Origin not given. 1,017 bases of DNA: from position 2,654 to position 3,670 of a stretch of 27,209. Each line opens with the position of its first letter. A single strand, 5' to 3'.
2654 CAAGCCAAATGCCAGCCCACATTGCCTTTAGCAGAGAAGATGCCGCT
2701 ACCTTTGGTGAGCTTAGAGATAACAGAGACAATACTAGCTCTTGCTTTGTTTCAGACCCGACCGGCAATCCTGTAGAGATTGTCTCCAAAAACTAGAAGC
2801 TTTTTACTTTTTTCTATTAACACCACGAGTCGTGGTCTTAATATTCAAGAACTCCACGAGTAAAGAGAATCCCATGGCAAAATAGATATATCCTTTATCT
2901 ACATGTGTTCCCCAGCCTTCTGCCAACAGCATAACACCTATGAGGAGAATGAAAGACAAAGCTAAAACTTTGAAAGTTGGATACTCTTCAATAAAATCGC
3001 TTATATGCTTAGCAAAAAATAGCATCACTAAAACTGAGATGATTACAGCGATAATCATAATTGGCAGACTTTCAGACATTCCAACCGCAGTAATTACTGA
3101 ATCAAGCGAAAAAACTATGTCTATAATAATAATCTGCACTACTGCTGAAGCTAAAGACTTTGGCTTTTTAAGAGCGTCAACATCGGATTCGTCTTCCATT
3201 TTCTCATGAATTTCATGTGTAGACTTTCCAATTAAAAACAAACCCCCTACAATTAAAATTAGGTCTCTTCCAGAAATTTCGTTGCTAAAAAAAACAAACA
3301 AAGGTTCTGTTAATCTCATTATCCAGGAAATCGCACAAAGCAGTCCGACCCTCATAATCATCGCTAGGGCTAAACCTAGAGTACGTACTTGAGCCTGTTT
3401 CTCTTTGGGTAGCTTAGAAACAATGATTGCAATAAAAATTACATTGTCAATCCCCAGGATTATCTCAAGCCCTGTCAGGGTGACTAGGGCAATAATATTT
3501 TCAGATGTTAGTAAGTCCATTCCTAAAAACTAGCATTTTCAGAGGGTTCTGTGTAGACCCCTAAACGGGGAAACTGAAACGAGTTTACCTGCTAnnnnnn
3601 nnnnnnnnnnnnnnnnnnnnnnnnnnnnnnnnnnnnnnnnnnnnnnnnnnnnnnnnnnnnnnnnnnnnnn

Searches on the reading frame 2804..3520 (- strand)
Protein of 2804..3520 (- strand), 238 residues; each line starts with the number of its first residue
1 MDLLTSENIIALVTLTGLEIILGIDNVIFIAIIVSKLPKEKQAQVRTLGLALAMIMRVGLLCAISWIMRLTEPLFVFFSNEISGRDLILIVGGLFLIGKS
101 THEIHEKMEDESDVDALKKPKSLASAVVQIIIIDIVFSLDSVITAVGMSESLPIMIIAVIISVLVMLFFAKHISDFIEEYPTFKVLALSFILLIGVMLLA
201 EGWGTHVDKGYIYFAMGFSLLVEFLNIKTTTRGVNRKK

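Call 5: search_protein_families(library=pfam, proteins=[window:2804-3520:-], max_evalue=1)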
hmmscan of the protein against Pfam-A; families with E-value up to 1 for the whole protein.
window:2804-3520:- (238 aa): 1 family
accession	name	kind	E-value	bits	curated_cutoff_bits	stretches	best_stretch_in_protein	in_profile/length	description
PF03741.22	TerC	-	2e-49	168.2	27.8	1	14-201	2-177/178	Integral membrane protein TerC family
